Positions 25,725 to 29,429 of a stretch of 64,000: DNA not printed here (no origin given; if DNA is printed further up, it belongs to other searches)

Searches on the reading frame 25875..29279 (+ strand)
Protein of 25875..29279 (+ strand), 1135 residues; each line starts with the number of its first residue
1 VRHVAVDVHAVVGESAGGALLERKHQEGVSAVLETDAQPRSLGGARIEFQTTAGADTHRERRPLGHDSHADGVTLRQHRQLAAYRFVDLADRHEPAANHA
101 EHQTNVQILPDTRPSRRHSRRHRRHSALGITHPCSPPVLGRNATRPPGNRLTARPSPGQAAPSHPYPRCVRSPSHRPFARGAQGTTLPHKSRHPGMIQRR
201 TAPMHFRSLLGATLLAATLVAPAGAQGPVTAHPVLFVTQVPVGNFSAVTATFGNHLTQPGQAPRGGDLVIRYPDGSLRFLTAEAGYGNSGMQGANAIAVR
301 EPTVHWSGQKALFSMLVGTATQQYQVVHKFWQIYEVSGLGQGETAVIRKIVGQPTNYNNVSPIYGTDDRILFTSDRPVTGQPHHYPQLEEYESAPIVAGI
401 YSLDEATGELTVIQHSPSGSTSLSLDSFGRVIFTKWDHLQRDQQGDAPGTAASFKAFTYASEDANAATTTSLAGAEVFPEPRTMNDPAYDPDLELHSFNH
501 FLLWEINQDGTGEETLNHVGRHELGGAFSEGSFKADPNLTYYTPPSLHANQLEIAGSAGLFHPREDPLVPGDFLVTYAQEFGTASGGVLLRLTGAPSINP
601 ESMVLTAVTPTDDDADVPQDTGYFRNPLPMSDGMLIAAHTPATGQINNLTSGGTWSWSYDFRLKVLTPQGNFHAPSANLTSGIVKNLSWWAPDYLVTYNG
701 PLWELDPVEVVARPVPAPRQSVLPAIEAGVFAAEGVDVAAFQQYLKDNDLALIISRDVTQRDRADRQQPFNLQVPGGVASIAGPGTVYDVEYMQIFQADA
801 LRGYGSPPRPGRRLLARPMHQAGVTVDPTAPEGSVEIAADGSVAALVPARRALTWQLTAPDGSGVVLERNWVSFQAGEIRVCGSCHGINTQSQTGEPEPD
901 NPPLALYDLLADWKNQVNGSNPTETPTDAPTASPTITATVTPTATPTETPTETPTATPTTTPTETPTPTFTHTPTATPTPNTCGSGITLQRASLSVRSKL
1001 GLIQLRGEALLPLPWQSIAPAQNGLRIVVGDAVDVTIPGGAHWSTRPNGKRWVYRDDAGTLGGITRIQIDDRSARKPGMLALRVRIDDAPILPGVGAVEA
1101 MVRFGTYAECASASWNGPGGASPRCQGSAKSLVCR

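Call 55: search_protein_families(library=pfam, proteins=[window:25875-29279:+], max_evalue=0.001)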
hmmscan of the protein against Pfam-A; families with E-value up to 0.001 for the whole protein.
window:25875-29279:+ (1135 aa): 1 family
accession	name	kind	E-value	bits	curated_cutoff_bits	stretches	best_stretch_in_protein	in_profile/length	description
PF18582.6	HZS_alpha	-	1.4e-06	29.2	26.6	1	833-886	44-97/98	Hydrazine synthase alpha subunit middle domain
